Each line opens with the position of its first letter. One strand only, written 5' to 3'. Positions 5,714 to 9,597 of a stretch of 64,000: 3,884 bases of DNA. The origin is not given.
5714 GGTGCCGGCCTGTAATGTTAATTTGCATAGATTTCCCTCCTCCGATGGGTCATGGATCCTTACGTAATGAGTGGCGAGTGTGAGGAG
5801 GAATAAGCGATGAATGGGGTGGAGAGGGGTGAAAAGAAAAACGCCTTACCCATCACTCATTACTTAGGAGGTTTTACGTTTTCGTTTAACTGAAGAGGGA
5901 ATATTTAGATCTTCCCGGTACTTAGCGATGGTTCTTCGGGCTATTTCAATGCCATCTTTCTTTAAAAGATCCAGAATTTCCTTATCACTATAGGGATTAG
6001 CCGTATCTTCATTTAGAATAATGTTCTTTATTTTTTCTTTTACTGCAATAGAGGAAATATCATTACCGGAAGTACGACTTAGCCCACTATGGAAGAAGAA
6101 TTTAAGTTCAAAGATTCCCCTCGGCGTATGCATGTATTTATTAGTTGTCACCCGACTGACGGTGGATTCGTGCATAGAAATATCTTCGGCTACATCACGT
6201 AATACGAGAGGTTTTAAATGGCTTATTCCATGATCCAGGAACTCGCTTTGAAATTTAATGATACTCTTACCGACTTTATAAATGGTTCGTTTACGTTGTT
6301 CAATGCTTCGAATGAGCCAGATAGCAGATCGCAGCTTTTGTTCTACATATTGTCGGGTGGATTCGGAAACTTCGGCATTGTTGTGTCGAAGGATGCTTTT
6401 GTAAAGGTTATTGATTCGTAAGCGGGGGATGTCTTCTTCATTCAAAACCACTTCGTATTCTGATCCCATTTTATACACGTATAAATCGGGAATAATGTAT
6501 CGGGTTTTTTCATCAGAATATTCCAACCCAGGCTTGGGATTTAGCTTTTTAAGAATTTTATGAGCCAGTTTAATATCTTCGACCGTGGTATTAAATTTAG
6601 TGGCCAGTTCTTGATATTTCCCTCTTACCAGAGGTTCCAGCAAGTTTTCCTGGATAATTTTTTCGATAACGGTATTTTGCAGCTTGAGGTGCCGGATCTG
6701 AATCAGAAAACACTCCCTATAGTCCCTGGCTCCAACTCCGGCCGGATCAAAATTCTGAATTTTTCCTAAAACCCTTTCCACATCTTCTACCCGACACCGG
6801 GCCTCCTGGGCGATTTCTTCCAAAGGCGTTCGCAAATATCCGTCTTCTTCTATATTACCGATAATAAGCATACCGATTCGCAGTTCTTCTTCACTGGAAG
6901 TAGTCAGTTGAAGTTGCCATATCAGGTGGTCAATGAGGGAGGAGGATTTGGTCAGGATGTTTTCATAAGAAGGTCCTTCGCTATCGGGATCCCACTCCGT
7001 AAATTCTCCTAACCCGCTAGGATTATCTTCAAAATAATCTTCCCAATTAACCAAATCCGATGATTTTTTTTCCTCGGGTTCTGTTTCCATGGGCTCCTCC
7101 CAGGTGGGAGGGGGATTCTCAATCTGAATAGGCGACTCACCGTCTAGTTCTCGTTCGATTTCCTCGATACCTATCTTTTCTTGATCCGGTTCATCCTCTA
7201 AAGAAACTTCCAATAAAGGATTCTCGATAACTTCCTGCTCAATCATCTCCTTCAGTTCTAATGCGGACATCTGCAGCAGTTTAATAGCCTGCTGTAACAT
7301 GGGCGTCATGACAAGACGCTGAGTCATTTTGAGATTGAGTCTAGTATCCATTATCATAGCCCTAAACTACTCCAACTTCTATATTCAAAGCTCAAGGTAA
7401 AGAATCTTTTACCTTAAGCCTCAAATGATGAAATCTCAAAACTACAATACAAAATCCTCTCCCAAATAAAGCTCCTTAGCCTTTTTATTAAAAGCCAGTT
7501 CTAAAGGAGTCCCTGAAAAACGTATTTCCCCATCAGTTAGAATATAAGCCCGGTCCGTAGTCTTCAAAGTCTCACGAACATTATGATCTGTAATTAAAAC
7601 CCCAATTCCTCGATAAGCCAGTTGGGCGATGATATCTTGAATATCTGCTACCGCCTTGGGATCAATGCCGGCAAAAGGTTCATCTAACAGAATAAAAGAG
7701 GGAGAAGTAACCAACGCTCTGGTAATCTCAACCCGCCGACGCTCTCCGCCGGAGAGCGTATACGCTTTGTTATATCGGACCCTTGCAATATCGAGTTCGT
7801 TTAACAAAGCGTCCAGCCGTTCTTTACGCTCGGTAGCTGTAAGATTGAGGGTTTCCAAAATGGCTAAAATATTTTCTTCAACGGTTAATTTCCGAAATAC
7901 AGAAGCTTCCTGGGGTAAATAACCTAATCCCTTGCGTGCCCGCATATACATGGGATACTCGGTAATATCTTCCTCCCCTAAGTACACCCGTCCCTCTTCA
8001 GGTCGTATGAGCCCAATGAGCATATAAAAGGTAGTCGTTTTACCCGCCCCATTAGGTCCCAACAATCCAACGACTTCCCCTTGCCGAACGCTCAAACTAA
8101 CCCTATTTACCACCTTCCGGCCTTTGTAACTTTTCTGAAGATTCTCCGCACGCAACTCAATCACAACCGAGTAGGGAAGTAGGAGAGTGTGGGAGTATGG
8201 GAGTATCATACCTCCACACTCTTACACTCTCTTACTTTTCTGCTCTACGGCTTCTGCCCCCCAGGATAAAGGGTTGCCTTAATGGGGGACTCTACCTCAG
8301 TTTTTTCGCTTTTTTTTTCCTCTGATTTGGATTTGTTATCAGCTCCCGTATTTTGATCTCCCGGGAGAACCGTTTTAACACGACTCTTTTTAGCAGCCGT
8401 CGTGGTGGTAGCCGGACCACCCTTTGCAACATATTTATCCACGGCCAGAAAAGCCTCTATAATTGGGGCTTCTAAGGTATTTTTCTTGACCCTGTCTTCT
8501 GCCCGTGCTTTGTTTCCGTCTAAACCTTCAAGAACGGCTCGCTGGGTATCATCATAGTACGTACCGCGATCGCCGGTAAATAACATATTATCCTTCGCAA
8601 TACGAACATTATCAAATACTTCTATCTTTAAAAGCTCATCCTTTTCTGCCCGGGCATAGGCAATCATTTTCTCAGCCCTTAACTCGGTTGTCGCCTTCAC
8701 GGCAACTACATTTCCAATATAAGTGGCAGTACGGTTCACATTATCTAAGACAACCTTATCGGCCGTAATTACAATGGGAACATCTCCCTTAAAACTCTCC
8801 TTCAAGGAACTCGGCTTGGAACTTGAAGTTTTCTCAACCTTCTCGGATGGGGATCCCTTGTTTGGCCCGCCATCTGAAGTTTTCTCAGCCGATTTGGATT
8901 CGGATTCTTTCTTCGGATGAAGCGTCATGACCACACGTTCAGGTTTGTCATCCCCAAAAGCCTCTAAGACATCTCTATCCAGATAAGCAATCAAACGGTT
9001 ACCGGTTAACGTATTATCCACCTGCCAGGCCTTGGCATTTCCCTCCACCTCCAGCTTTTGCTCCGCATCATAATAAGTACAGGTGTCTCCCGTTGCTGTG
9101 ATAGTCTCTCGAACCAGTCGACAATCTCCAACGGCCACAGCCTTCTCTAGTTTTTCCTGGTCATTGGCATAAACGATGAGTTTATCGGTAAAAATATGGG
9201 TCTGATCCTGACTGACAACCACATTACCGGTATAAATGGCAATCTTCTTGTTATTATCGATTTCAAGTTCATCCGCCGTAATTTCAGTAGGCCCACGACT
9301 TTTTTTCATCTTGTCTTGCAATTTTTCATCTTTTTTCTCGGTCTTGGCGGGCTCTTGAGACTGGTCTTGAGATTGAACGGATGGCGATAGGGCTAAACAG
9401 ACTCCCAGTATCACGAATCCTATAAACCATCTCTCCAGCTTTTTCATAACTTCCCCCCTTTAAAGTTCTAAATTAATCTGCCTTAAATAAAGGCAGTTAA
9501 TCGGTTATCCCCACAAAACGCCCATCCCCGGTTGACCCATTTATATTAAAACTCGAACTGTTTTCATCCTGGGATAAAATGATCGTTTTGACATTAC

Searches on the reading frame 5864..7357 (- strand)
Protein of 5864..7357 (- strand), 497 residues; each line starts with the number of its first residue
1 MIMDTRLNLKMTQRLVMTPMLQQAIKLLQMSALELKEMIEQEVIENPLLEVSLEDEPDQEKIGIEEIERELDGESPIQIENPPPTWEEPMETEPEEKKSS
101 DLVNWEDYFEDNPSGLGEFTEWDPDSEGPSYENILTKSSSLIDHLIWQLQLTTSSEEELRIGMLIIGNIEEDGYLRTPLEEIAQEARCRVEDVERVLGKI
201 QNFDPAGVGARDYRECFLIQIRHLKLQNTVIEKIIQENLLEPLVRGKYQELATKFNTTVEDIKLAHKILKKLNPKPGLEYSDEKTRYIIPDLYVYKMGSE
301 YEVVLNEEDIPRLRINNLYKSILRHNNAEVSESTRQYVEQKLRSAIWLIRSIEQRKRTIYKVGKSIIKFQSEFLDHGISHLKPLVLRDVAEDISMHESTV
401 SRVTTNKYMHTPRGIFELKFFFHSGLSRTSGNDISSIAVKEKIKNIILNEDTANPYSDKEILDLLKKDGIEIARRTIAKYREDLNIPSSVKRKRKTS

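Call 18: search_protein_families(library=ncbifam, proteins=[window:5864-7357:-], max_evalue=0.00001)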
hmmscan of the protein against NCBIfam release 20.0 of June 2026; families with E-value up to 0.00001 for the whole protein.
window:5864-7357:- (497 aa): 7 families
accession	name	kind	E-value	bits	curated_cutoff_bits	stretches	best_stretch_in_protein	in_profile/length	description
NF004595.0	PRK05932.1-2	equivalog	2.9e-141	471.7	513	1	3-494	1-482/484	RNA polymerase factor sigma-54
NF004596.0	PRK05932.1-3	subfamily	6e-137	457.7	499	1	1-496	1-508/515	RNA polymerase factor sigma-54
TIGR02395.1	rpoN_sigma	equivalog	8.2e-137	456.8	277.35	1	12-493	2-434/434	RNA polymerase factor sigma-54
NF004598.0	PRK05932.1-5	equivalog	1.8e-127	426.2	621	1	3-493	1-502/504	RNA polymerase factor sigma-54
NF009118.0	PRK12469.1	subfamily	5.3e-118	394.9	396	1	3-495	1-481/483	RNA polymerase factor sigma-54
NF004597.0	PRK05932.1-4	equivalog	1.6e-110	369.9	817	1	3-494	1-475/477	RNA polymerase factor sigma-54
NF004602.0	PRK05932.2-4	equivalog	4.6e-72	243.1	506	1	131-494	71-410/416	RNA polymerase factor sigma-54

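Call 42: find_homologous_proteins(query=window:5864-7354:-, max_evalue=1e-50)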
Query window:5864-7354:- (496 aa): 8000 proteins with E <= 1e-50 among 8000 candidates; the best 120 are listed.
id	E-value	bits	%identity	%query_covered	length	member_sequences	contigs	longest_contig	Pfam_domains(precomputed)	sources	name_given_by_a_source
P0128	0.0e+0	1062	98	100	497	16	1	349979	PF04963.20,PF00309.26,PF04552.20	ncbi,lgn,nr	ncbi:MAG TPA: RNA polymerase factor sigma-54 [Candidatus Limnocylindrales bacterium]|nr:RNA polymera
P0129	2.2e-269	912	84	99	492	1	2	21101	PF04963.20,PF00309.26,PF04552.20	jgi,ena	-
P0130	3.2e-253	858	81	97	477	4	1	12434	PF04963.20,PF00309.26,PF04552.20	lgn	-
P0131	1.4e-242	823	78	97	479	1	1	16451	PF04963.20,PF00309.26,PF04552.20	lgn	-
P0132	1.8e-165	569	-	-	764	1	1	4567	PF04963.20,PF00309.26,PF04552.20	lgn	-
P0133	1.2e-163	563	-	-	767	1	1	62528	PF04963.20,PF00309.26,PF04552.20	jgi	jgi:RNA polymerase sigma-54 factor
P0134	1.5e-163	563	-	-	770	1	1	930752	PF04963.20,PF00309.26,PF04552.20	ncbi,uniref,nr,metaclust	ncbi:RNA polymerase, sigma 54 subunit, RpoN [Candidatus Vecturithrix granuli]|uniref:RNA polymerase,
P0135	4.9e-161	555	-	-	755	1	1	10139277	PF04963.20,PF00309.26,PF04552.20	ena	-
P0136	2.1e-160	552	-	-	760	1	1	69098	PF04963.20,PF00309.26,PF04552.20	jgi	jgi:RNA polymerase sigma-54 factor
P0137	1.1e-159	550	-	-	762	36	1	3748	PF04963.20,PF00309.26,PF04552.20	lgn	-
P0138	1.8e-159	549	-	-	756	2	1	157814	PF04963.20,PF00309.26,PF04552.20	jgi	-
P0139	2.3e-159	549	-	-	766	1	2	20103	PF04963.20,PF00309.26,PF04552.20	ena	-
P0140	2.6e-159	549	-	-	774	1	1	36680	PF04963.20,PF00309.26,PF04552.20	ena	-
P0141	4.5e-159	548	-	-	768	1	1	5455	PF04963.20,PF00309.26,PF04552.20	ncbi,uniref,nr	ncbi:RNA polymerase factor sigma-54 [candidate division KSB3 bacterium]|uniref:RNA polymerase factor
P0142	1.0e-158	547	-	-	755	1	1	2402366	PF04963.20,PF00309.26,PF04552.20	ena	-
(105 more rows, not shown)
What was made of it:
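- Tried and rejected: I treat it as doubtful (call 42).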

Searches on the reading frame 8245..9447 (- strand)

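Call 37: search_protein_families(library=pfam, proteins=[window:8245-9447:-], max_evalue=1e-8)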
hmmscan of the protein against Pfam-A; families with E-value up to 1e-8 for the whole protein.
window:8245-9447:- (400 aa): 1 family
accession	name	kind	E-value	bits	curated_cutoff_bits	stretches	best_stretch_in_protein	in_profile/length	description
PF03968.19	LptD_N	-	1.2e-34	119.3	20.4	2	55-158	1-111/113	LptA/(LptD N-terminal domain) LPS transport protein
